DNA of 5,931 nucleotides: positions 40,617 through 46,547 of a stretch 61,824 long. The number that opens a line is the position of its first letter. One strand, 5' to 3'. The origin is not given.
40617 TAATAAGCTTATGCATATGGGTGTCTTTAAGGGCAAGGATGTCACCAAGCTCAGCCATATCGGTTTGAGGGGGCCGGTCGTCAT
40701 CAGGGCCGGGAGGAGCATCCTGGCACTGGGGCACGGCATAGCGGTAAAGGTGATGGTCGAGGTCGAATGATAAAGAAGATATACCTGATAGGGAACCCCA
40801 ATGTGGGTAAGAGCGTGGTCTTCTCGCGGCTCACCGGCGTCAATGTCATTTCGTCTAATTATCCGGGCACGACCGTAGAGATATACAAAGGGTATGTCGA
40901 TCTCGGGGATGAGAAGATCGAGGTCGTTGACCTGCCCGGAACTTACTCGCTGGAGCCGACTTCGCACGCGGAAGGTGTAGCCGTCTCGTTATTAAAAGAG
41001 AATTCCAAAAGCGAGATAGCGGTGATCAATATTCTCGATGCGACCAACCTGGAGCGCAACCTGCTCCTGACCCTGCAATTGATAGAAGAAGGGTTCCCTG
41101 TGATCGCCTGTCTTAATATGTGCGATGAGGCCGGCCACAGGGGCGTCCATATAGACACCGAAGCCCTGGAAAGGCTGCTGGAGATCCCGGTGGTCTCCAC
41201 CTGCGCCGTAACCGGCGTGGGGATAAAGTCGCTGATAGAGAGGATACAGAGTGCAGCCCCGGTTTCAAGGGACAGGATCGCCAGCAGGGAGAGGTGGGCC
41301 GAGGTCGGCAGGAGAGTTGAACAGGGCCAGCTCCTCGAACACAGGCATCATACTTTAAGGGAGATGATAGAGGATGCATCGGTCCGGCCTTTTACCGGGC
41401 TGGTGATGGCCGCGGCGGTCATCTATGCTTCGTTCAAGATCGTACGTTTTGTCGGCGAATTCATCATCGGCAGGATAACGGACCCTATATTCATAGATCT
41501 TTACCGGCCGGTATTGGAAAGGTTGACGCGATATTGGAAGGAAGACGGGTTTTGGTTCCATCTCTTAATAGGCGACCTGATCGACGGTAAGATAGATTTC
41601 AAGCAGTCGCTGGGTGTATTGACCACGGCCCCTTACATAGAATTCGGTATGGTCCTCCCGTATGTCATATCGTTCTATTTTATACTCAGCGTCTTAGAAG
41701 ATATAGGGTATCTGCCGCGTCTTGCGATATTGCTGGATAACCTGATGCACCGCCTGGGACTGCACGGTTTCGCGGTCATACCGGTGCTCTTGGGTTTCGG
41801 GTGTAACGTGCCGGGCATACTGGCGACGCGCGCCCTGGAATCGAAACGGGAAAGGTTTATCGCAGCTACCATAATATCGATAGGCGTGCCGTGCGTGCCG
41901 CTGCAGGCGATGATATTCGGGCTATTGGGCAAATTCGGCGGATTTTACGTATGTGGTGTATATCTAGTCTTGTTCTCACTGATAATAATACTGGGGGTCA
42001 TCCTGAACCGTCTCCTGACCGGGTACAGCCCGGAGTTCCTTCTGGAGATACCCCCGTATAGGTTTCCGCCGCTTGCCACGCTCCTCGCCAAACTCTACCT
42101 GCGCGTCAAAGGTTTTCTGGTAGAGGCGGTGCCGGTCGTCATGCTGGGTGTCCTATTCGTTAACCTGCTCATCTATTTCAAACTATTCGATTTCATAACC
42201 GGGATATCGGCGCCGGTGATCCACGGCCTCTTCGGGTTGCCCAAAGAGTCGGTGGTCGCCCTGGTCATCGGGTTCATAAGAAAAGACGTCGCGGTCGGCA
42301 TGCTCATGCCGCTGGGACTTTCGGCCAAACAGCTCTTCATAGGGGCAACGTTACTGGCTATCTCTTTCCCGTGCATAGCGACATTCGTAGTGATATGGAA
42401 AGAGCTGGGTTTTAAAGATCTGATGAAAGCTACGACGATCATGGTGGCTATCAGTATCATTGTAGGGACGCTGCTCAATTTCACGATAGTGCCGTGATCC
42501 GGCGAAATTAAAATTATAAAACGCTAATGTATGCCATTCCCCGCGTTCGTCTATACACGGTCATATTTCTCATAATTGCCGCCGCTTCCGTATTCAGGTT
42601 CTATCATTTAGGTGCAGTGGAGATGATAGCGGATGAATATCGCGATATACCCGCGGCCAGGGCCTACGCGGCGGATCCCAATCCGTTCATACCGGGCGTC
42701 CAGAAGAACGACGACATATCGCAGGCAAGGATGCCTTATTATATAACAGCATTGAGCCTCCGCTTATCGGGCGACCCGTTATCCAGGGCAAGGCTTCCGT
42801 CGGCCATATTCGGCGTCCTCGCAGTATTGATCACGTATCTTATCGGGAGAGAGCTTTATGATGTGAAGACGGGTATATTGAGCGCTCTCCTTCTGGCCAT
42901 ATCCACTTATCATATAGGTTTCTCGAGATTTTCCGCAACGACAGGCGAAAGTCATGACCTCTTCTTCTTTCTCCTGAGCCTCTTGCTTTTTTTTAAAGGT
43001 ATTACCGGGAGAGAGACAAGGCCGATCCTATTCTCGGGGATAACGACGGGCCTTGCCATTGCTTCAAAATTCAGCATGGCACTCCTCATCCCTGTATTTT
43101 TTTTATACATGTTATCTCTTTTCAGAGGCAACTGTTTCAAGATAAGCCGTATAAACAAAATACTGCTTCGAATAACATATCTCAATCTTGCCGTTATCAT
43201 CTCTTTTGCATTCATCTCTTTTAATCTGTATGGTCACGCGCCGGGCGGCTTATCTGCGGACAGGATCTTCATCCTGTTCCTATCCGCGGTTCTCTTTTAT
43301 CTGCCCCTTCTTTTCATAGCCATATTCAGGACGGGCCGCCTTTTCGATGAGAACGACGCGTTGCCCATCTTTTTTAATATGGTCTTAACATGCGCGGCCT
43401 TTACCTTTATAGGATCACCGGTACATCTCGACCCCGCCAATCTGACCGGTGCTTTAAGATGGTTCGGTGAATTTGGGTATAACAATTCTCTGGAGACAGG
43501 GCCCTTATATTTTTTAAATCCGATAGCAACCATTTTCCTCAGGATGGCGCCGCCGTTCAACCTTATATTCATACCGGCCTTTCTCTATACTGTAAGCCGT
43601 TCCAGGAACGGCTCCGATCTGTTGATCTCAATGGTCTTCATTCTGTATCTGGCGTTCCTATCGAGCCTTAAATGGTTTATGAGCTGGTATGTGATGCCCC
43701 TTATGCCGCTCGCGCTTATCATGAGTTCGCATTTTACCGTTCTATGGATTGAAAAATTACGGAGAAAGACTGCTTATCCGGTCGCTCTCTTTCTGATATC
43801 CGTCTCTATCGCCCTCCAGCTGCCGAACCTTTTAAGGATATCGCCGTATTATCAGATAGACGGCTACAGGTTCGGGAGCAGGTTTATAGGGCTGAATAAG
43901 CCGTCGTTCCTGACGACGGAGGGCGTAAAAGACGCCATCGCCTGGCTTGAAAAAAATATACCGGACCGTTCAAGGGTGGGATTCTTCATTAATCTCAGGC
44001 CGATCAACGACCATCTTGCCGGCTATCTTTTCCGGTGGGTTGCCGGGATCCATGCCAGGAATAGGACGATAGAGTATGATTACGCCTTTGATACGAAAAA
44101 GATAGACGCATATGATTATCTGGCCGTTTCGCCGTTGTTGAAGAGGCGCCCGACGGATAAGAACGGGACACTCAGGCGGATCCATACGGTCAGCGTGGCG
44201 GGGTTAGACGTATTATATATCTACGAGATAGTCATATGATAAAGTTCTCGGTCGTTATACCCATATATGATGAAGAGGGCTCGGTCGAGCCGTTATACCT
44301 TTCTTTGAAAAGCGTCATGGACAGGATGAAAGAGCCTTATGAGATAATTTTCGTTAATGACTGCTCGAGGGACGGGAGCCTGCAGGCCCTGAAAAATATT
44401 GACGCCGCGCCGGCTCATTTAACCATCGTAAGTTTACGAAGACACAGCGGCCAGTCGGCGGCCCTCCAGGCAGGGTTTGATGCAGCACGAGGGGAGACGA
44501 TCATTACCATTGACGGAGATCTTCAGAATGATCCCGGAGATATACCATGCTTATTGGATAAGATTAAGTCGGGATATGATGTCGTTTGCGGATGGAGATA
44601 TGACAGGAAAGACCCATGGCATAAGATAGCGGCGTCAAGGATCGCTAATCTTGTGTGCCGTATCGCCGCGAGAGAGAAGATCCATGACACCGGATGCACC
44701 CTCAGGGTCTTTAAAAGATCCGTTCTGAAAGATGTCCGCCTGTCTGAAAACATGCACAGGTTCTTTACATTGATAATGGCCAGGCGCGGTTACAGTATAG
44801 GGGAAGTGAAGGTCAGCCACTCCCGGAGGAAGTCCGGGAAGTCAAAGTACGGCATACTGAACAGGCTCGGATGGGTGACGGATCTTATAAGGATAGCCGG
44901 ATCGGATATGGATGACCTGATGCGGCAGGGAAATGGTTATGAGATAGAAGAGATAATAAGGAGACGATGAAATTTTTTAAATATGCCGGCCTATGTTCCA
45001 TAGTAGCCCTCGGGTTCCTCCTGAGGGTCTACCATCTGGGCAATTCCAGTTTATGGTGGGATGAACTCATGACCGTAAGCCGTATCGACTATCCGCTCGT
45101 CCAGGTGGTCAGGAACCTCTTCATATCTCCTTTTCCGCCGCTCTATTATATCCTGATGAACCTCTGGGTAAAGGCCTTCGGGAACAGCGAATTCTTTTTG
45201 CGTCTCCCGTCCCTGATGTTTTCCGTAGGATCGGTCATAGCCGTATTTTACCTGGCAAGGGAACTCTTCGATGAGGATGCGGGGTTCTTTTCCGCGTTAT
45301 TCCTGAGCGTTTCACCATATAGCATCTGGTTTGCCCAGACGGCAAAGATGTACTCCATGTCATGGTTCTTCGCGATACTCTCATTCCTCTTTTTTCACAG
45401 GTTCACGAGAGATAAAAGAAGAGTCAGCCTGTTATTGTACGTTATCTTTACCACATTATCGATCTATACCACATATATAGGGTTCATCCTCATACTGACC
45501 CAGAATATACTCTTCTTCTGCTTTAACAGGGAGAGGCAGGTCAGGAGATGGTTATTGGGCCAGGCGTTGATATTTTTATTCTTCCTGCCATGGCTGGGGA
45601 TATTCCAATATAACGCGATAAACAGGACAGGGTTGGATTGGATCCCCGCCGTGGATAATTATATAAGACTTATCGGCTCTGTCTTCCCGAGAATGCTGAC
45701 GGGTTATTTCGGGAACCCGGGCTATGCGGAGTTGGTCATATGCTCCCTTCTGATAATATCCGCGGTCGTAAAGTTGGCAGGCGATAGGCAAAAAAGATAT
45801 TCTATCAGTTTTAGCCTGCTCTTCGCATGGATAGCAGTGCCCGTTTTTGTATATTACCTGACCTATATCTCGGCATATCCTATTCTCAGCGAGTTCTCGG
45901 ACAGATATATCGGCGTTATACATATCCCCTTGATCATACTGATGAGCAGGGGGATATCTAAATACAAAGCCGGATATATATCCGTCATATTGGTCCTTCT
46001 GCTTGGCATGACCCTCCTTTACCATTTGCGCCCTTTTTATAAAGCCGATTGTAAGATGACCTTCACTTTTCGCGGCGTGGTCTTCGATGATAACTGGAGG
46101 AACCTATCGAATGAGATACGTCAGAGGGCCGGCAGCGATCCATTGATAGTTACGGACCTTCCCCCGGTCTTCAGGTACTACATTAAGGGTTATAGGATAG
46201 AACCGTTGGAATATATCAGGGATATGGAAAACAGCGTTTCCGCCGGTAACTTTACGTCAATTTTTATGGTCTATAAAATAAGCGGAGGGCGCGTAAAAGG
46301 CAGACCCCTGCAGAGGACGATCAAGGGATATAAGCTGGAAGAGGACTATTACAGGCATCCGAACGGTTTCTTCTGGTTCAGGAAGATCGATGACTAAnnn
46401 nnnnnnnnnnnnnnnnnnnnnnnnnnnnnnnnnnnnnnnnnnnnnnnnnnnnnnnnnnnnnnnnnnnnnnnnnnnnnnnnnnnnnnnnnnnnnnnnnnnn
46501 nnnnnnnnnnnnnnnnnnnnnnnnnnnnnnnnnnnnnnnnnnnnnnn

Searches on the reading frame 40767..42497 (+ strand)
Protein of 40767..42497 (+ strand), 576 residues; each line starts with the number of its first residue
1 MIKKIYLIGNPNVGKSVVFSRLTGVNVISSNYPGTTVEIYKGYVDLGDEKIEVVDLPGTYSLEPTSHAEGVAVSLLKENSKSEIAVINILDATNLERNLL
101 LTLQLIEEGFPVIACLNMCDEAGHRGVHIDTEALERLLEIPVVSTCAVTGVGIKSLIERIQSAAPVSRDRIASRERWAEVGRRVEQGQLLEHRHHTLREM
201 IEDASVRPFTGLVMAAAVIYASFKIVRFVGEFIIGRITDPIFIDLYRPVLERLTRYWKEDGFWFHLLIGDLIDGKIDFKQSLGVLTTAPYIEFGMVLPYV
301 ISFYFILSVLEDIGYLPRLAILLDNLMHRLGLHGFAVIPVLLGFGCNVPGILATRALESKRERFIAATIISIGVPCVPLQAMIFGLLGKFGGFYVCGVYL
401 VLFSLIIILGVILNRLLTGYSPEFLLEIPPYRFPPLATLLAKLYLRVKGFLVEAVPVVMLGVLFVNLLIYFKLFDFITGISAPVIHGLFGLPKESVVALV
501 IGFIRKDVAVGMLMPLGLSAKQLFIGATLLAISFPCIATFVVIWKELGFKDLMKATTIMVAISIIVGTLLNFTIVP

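Call 10: search_protein_families(library=pfam, proteins=[window:40767-42497:+], max_evalue=0.0001)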
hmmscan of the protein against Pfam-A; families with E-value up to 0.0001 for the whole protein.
window:40767-42497:+ (576 aa): 4 families
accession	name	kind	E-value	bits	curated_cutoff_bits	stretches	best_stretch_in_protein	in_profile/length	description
PF02421.24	FeoB_N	-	1.3e-51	174.7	27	1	4-160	2-156/156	Ferrous iron transport protein B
PF07670.19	Gate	-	9.2e-30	103.6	29.6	2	295-390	3-104/104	Nucleoside recognition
PF01926.29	MMR_HSR1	-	2.6e-17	63.4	21.9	1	4-117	1-112/113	50S ribosome-binding GTPase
PF07664.17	FeoB_C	-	8.2e-10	38.7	26.6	1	396-446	2-54/54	Ferrous iron transport protein B C terminus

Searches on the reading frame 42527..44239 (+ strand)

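Call 10: search_protein_families(library=pfam, proteins=[window:42527-44239:+], max_evalue=0.0001)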
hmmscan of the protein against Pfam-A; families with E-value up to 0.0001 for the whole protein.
window:42527-44239:+ (570 aa): 1 family
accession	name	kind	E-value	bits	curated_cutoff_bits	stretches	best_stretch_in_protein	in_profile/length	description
PF13231.12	PMT_2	-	3.3e-18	66.8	26.1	1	69-205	5-139/160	Dolichyl-phosphate-mannose-protein mannosyltransferase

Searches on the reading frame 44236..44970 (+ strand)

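Call 10: search_protein_families(library=pfam, proteins=[window:44236-44970:+], max_evalue=0.0001)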
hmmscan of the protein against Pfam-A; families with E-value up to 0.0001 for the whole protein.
window:44236-44970:+ (244 aa): 2 families
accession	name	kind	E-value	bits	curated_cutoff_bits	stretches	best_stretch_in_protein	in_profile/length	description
PF00535.33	Glycos_transf_2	-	3.6e-31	108.8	23.3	1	5-167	1-167/168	Glycosyl transferase family 2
PF10111.15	Glyco_tranf_2_2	-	9.7e-06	25.7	27.3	1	5-96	1-92/276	Glycosyltransferase like family 2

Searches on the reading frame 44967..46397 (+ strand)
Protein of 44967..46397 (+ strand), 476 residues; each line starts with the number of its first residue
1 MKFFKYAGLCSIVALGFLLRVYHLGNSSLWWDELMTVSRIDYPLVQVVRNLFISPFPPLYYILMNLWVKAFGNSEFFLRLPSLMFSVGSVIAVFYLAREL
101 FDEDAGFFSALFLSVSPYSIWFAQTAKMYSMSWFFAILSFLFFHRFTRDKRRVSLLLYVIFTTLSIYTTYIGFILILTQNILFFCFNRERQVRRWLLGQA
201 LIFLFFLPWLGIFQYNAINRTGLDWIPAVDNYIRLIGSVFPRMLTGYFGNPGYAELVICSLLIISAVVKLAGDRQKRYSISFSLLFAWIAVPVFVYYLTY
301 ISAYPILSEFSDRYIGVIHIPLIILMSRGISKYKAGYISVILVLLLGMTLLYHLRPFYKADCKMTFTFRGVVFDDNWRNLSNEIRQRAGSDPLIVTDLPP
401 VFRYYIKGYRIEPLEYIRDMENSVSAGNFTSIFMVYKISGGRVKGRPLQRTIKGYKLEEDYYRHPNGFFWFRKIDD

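Call 10: search_protein_families(library=pfam, proteins=[window:44967-46397:+], max_evalue=0.0001)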
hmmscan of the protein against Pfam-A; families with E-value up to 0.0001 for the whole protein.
window:44967-46397:+ (476 aa): 1 family
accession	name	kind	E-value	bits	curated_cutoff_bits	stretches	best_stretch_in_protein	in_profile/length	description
PF13231.12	PMT_2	-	3.2e-14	53.9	26.1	1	57-210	3-158/160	Dolichyl-phosphate-mannose-protein mannosyltransferase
